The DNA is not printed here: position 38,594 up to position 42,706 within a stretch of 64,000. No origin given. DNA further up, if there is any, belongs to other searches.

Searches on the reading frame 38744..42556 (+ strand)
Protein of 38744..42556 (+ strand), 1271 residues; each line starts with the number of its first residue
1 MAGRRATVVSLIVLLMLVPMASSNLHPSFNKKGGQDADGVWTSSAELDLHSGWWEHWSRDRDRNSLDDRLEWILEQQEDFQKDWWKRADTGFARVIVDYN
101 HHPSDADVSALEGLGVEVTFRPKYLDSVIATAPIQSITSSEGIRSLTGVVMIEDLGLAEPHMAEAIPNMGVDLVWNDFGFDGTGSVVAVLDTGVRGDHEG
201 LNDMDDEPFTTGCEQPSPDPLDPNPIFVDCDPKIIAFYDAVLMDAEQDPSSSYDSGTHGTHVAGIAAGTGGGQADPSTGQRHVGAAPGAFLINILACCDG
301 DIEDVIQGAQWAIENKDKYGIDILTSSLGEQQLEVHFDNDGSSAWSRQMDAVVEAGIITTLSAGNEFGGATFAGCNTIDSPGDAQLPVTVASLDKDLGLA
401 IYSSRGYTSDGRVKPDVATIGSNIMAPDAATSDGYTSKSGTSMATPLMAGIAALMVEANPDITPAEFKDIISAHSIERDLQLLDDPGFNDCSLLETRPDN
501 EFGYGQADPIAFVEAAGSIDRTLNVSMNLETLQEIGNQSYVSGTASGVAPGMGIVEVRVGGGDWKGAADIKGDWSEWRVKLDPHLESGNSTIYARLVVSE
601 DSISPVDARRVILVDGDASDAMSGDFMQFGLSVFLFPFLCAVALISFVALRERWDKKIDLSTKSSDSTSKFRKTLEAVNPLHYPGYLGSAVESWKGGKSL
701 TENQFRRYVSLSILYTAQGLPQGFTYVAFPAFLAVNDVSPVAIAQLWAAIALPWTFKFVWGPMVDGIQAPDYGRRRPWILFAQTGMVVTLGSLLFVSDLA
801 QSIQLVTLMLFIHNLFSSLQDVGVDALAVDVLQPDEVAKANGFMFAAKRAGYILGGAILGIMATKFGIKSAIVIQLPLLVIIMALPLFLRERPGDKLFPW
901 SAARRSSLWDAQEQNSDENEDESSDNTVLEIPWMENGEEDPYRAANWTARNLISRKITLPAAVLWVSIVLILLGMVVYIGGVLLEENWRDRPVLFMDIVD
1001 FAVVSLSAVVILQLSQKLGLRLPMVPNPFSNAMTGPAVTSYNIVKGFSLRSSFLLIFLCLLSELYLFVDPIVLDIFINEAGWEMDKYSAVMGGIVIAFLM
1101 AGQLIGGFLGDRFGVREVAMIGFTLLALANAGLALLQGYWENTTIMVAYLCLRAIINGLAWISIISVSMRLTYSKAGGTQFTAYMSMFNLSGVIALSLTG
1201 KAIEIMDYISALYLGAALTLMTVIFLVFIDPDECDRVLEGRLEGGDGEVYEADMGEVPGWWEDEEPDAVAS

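Call 27: search_protein_families(library=pfam, proteins=[window:38744-42556:+], max_evalue=0.001)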
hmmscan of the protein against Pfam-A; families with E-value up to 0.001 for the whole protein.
window:38744-42556:+ (1271 aa): 3 families
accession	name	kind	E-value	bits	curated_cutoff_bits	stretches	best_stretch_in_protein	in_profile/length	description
PF00082.27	Peptidase_S8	-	6.2e-44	150.9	21.8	1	182-505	1-288/288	Subtilase family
PF07690.21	MFS_1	-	5e-27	95.2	33.4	2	712-1025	2-272/347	Major Facilitator Superfamily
PF13000.13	Acatn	-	2.6e-10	39.9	23.7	1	711-855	5-170/546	Acetyl-coenzyme A transporter 1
